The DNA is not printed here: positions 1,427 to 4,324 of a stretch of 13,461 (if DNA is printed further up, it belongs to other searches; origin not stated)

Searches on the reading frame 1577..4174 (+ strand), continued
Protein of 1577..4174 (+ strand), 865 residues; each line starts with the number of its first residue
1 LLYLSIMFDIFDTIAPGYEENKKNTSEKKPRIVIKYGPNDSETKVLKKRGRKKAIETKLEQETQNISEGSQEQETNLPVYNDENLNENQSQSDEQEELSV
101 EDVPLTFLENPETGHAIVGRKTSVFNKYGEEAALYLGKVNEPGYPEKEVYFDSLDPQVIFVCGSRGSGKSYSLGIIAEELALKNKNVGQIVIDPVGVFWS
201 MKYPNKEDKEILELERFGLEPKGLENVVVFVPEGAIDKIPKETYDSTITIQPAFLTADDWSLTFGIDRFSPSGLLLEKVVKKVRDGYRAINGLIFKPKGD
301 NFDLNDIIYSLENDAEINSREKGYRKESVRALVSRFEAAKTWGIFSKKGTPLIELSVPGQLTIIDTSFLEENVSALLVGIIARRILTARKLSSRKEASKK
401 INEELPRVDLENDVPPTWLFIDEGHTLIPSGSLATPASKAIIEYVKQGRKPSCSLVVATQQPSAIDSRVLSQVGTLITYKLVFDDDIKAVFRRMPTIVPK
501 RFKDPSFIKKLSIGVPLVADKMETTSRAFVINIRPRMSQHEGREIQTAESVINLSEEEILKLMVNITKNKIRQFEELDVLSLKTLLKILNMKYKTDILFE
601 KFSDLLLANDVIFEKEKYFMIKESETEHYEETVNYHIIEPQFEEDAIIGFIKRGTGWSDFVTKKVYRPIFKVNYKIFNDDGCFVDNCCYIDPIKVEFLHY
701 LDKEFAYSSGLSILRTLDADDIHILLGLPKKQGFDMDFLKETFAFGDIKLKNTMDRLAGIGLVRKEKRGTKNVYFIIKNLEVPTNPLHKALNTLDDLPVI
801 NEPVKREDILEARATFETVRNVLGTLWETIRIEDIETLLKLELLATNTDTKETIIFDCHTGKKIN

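Call 16: find_encoding_contigs(protein=P0094, flank=10000, max_places=1)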
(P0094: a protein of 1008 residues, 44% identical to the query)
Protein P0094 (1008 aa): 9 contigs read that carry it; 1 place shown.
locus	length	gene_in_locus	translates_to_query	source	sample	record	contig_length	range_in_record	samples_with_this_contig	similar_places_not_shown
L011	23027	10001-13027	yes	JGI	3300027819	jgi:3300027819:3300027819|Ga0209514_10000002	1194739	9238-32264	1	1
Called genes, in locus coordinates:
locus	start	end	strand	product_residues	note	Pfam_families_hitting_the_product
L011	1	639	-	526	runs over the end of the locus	PF00006:ATP-synt_ab (faint), PF00931:NB-ARC (faint), PF02463:SMC_N (weak), PF03193:RsgA_GTPase (faint), PF00005:ABC_tran, PF13304:AAA_21, PF12848:ABC_tran_Xtn, PF00005:ABC_tran, +5 more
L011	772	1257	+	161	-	PF00293:NUDIX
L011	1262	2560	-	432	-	-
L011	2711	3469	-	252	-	-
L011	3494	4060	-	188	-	PF01177:Asp_Glu_race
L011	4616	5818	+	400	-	PF01926:MMR_HSR1, PF08438:YGR210-like_G4, PF02824:TGS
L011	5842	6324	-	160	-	-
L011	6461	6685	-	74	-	-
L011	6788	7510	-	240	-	PF00702:Hydrolase, PF13419:HAD_2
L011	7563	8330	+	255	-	PF00491:Arginase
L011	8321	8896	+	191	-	-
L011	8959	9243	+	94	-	-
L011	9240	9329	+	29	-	-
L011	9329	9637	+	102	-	-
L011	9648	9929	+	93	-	-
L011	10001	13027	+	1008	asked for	PF03413:PepSY (faint), PF01935:DUF87, PF00004:AAA (faint)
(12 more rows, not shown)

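Call 20: find_related_loci(query=A1, collection=genome_contigs, flank=10000)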
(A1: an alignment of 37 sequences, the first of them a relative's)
Query A1 (859 aa) in genome_contigs; peptide patterns used: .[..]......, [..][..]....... (x = any residue, [..] = any of these).
287 stretches matched a pattern; 270 encode a relative of the query (tblastn E <= 1e-3); the best 80 are kept; 80 distinct loci.
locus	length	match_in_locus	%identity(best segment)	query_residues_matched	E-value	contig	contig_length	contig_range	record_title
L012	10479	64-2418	78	77-859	0e+0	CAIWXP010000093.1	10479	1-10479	MAG: Candidatus Diapherotrites archaeon isolate AlinenLipids_bin-4341 genome assembly, contig: bin-4341:093_195, whole g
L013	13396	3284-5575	70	95-858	0e+0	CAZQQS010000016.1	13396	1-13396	MAG TPA_asm: uncultured archaeon isolate SRP263991_co7_840 genome assembly, contig: NODE_8714_length_13396_cov_7.679259,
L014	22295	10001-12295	62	96-858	0e+0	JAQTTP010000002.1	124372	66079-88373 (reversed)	MAG: Candidatus ainarchaeum sp. isolate STB_43 NODE_342_length_124372_cov_4.520761_Sandtown_B, whole genome shotgun sequ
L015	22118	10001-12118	59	154-858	0e+0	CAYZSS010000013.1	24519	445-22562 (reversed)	MAG TPA_asm: uncultured archaeon isolate SRP178699_co1_638 genome assembly, contig: NODE_2332_length_24519_cov_6.945185,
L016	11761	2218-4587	70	78-858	0e+0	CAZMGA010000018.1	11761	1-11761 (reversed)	MAG TPA_asm: uncultured archaeon isolate SRP192927_co2_903 genome assembly, contig: NODE_10211_length_11761_cov_9.254314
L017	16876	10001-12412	45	81-856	0e+0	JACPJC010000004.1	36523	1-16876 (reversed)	MAG: Candidatus Iainarchaeum archaeon isolate NC_groundwater_457_Ag_B-0.1um_46_10 S34_3B_scaffold_32664, whole genome sh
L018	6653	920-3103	48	99-793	0e+0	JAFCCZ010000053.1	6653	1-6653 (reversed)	MAG: Candidatus Iainarchaeum archaeon isolate Meg19_1012_Bin_199 Meg19_1012_Bin_199_scaffold_48467, whole genome shotgun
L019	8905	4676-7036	45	97-858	0e+0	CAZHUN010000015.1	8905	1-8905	MAG TPA_asm: uncultured archaeon isolate binchicken_co203_641 genome assembly, contig: k141_624066, whole genome shotgun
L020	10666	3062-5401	43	99-832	0e+0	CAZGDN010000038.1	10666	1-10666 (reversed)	MAG TPA_asm: uncultured archaeon isolate SRP141559_co1_70 genome assembly, contig: NODE_3640_length_10666_cov_19.363114,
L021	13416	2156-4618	44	83-855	0e+0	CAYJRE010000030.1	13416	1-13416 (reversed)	MAG TPA_asm: uncultured archaeon isolate ERP125453_co1_164 genome assembly, contig: NODE_4978_length_13416_cov_15.478332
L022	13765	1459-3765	46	97-829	0e+0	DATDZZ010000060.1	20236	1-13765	MAG TPA_asm: archaeon isolate SMAG_U8205 k141_1167822, whole genome shotgun sequence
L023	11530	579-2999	43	99-858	0e+0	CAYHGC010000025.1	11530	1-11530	MAG TPA_asm: uncultured archaeon isolate ERP119705_co12_117 genome assembly, contig: NODE_6764_length_11530_cov_4.408279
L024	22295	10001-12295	45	99-832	0e+0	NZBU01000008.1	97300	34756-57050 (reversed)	MAG: Candidatus Iainarchaeum archaeon isolate ARS1307 MHASMcontig_210810, whole genome shotgun sequence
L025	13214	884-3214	45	90-827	0e+0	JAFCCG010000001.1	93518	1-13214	MAG: Chloroflexi bacterium isolate AB_1215_Bin_59 AB_1215_Bin_59.fna_scaffold_259, whole genome shotgun sequence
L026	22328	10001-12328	44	99-857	0e+0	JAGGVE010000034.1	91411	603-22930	MAG: Candidatus Iainarchaeum archaeon isolate AUK092 PB_MBMC_046_c_000000000045, whole genome shotgun sequence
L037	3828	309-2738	44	91-855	0e+0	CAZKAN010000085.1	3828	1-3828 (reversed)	MAG TPA_asm: uncultured archaeon isolate SRP342105_co2_386 genome assembly, contig: NODE_30434_length_3828_cov_4.668434,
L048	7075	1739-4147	43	97-855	0e+0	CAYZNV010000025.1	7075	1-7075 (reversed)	MAG TPA_asm: uncultured archaeon isolate SRP278252_co2_833 genome assembly, contig: NODE_22741_length_7075_cov_5.977350,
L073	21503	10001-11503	58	99-602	0e+0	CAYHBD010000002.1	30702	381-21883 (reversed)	MAG TPA_asm: uncultured archaeon isolate ERP119294_co2_134 genome assembly, contig: k141_5088678, whole genome shotgun s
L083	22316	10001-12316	43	99-824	0e+0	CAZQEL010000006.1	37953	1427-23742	MAG TPA_asm: uncultured archaeon isolate SRP191223_co1_16 genome assembly, contig: NODE_754_length_37953_cov_7.349227, w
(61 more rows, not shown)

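Call 24: search_solved_structures(query=A1, max_evalue=1)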
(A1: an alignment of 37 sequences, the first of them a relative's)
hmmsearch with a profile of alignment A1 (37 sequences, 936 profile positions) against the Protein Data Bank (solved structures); distinct sequences matched with E-value up to 1: 40.
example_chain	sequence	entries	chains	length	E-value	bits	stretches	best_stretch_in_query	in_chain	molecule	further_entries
8xau_A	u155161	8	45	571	6.4e-07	31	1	443-532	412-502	ATP-binding protein | HerA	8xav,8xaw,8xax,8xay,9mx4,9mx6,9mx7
9c1m_M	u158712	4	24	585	5e-06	28.1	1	448-517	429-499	ATP-binding protein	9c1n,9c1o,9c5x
8wiv_A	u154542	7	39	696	3e-05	25.5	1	455-515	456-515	Helicase HerA central domain-containing protein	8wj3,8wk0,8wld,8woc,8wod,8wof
6pd1_A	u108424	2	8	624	0.00024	22.5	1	701-898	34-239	Nucleotidyl transferase/aminotransferase, class V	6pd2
1sd6_A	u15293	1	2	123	0.0019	19.5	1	784-892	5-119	Methicillin resistance regulatory protein mecI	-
3tgn_A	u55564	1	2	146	0.002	19.4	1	761-872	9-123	Adc operon repressor AdcR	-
1okr_A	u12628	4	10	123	0.0023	19.3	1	784-892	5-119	METHICILLIN RESISTANCE REGULATORY PROTEIN MECI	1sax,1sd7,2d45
8ziq_M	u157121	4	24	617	0.0025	19.1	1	455-517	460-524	HerA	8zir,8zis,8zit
8wet_A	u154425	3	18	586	0.0076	17.6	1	481-530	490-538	TdpA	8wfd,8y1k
5yhz_A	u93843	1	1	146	0.015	16.6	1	760-877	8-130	Zinc transport transcriptional regulator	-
5hlh_A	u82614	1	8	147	0.019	16.2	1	790-895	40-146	MarR family transcriptional regulator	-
5hlg_A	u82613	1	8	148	0.021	16.1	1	790-895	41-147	MarR family transcriptional regulator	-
6cmv_A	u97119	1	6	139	0.023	16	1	778-839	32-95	Transcriptional regulator Lrs14-like protein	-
5hli_A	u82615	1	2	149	0.024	15.9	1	790-895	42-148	MarR family transcriptional regulator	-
5yhx_A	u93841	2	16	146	0.028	15.7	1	760-877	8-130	Zinc transport transcriptional regulator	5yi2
9x1l_A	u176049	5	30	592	0.029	15.6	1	452-527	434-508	DNA helicase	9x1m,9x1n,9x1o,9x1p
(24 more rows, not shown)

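Call 25: search_protein_families(library=padloc, proteins=[window:1595-4174:+], max_evalue=0.01)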
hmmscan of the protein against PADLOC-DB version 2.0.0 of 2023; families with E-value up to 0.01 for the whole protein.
window:1595-4174:+ (859 aa): 12 families
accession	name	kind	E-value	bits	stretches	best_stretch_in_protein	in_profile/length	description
PDLC04105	HerA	-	1.6e-18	64.6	1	353-489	379-502/576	-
PDLC04140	mad8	-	3e-15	54.5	1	142-475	19-253/314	mads_8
PDLC04103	HerA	-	3.6e-14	50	2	409-493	440-527/579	-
PDLC02188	HerA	-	2.5e-12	44.4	1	354-490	378-510/578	-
PDLC04106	HerA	-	5.2e-11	39.8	1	354-498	470-603/667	-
PDLC04102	HerA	-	6.4e-11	39.3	1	353-491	465-588/654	-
PDLC04098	HerA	-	7.8e-11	39.2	1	352-490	483-614/686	-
PDLC02185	HerA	-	1.6e-10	38.4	1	409-485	445-524/585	-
PDLC04100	HerA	-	2.1e-09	34.6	1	409-486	439-519/580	-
PDLC04104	HerA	-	6e-09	33.1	1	355-490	182-304/379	-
PDLC04097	HerA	-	7e-07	26.2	1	437-493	507-563/618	-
PDLC01055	HerA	-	2.9e-05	21.1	0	410-480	416-484/532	Type III coevolved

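Call 35: search_protein_families(library=pfam, proteins=[L005:7492-8142:-, L005:6774-7490:-, L005:6152-6772:+, L005:4595-5815:-, L005:4207-4602:-, L009:13167-13463:+, L009:9313-9786:-, L009:4955-7195:-, L009:2119-2598:-, L009:1614-2138:-], max_evalue=0.1)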
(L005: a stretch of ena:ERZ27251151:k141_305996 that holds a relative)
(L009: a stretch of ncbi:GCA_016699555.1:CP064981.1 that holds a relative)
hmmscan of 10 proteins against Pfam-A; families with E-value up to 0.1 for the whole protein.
L005:7492-8142:- (216 aa): 0 families

L005:6774-7490:- (238 aa): 1 family
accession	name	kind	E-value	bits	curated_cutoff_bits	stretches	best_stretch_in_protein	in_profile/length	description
PF24002.1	DUF7318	-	0.0032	17.9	27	1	7-41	20-54/128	Family of unknown function (DUF7318)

L005:6152-6772:+ (206 aa): 1 family
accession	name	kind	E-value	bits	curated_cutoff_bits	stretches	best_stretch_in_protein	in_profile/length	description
PF21365.3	Glyco_hydro_31_3rd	-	0.091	13.7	24.4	0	71-122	20-67/87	Glycosyl hydrolase family 31 C-terminal domain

L005:4595-5815:- (406 aa): 2 families
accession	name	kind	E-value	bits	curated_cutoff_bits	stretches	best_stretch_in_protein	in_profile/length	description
PF21698.3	Spo16_C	-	0.0031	17.6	27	1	244-271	3-29/43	Spo16 protein, C-terminal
PF05523.17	FdtA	-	0.021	15.1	23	0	27-90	5-67/131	WxcM-like, C-terminal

L005:4207-4602:- (131 aa): 0 families

L009:13167-13463:+ (98 aa): 0 families

L009:9313-9786:- (157 aa): 1 family
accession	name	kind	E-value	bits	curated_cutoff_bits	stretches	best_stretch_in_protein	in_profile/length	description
PF00520.37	Ion_trans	-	0.0004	20.1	25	1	36-110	3-79/241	Ion transport protein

L009:4955-7195:- (746 aa): 0 families

L009:2119-2598:- (159 aa): 1 family
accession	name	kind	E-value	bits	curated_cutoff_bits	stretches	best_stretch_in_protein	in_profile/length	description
PF04021.17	Class_IIIsignal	-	0.0033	17.8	23.7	1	5-29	3-27/27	Class III signal peptide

L009:1614-2138:- (174 aa): 1 family
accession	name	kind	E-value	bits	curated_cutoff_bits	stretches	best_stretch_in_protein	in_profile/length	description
PF23958.1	DUF7287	-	0.00022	22.2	27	1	11-73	2-64/157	Family of unknown function (DUF7287)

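Call 37: predict_structure(alignment_id=A1)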
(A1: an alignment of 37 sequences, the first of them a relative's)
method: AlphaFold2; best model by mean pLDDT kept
length: 859 residues; sequences in the alignment: 37
mean_pLDDT: 78.8   pTM: 0.56
mean pLDDT of the five models: 78.8, 76.8, 76.6, 71.1, 66.9
residues with pLDDT >= 90: 260; 70-90: 447; 50-70: 33; < 50: 119
segments of 3 or more residues with pLDDT < 50: 1-94, 395-397, 536-548, 617-625
pLDDT, mean of each block of 10 residues (from residue 1): 36 31 33 31 31 30 30 30 32 59 87 86 86 85 86 88 86 87 87 80 85 84 90 82 91 91 90 92 86 89 93 88 93 92 89 90 91 92 79 55 76 90 86 88 70 91 87 93 88 88 89 85 89 54 42 78 77 80 71 85 80 57 57 90 87 89 94 84 93 90 89 88 83 87 89 88 84 85 89 87 89 90 90 93 87 85
secondary structure, 60 per line:
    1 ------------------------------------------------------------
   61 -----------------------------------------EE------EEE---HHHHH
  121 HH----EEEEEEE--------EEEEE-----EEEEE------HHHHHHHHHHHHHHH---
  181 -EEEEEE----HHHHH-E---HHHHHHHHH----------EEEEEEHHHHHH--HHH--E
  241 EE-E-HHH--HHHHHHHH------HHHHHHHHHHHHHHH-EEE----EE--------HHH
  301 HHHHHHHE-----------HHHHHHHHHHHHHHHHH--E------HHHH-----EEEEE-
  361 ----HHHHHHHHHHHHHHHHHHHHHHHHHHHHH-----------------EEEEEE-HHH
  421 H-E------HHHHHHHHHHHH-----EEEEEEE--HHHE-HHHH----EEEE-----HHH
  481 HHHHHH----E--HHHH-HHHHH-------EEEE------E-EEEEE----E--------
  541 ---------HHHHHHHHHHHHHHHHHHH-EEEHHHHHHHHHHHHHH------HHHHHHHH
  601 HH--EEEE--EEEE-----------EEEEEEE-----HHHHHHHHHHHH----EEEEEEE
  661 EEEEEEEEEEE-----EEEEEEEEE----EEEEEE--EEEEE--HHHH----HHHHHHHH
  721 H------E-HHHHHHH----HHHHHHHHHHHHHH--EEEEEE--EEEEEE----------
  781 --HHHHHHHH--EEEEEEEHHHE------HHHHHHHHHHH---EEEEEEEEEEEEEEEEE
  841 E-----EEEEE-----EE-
elements in order (helices of 4 or more, strands of 3 or more residues): E110-112 H116-122 E127-133 E142-146 E152-156 H163-177 E182-187 H192-196 H202-210 E221-226 H227-232 E240-242 H251-258 H265-279 E281-283 H298-307 H320-336 H346-349 E355-359 H365-393 E411-416 H418-421 H430-441 E447-453 H461-464 E469-472 H478-486 H494-497 H499-503 E511-514 E523-527 H550-568 E570-572 H573-586 H593-602 E605-608 E611-614 E626-632 H638-649 E654-671 E677-685 E690-695 E698-702 H705-708 H713-721 H730-736 H741-754 E757-762 E765-770 H783-790 E793-799 H810-820 E824-841 E847-851

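Call 41: fold_search(model_id=the predicted structure, library=pdb)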
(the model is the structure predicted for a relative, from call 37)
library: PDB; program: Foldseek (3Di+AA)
matches with E <= 10: 1481; with E <= 0.001: 117
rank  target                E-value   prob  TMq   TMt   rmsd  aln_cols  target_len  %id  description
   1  4d2i_B                7.8e-18  1.00  0.31  0.56   7.0       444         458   15  Crystal structure of the HerA hexameric DNA translocase from Sulfolobus solfataricus bound to AMP-PNP (released 2014-12-03)
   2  4d2i_A                1.6e-17  1.00  0.33  0.59   6.4       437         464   16  Crystal structure of the HerA hexameric DNA translocase from Sulfolobus solfataricus bound to AMP-PNP (released 2014-12-03)
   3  9x1m_A                3.4e-17  1.00  0.36  0.51   5.4       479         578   18  The cryo-EM structure of HerA-NurA complex with AMPPNP and dsDNA from Thermococcus kodakarensis (released 2026-02-04)
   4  8xau_A                1.3e-15  1.00  0.36  0.53   7.0       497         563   18  Cryo-EM structure of HerA (released 2024-06-05)
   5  8xav_A                1.7e-15  1.00  0.35  0.51  11.6       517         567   18  Cryo-EM structure of an anti-phage defense complex (released 2024-06-05)
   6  8wld_D                2.1e-15  1.00  0.34  0.43  12.4       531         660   15  Cryo-EM structure of SIR2/HerA antiphage complex (released 2024-09-11)
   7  9x1l_A                2.6e-15  1.00  0.32  0.46   7.2       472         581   18  The cryo-EM structure of HerA-NurA complex with AMPPNP from Thermococcus kodakarensis (released 2026-02-04)
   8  8xav_E                3.1e-15  1.00  0.33  0.49   7.6       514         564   17  Cryo-EM structure of an anti-phage defense complex (released 2024-06-05)
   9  8xau_F                6.6e-15  1.00  0.33  0.52   7.7       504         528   17  Cryo-EM structure of HerA (released 2024-06-05)
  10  8wld_L                6.6e-15  1.00  0.34  0.42  12.6       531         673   16  Cryo-EM structure of SIR2/HerA antiphage complex (released 2024-09-11)
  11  8wod_O                7.4e-15  1.00  0.33  0.48   8.0       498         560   16  Cryo-EM structure of SIR2/HerA complex (released 2024-09-11)
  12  8woc_D                9.7e-15  1.00  0.33  0.50   7.7       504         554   15  Cryo-EM structure of SIR2/HerA complex (released 2024-09-11)
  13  9c1m_Q                1.1e-14  1.00  0.33  0.47  12.7       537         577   17  HerA-DUF assembly 1 (released 2025-06-04)
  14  8wiv_O                1.5e-14  1.00  0.33  0.42   8.5       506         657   18  Cryo-EM structure of a bacterial protein (released 2024-09-11)
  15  8wiv_L                1.5e-14  1.00  0.33  0.43  13.6       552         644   16  Cryo-EM structure of a bacterial protein (released 2024-09-11)
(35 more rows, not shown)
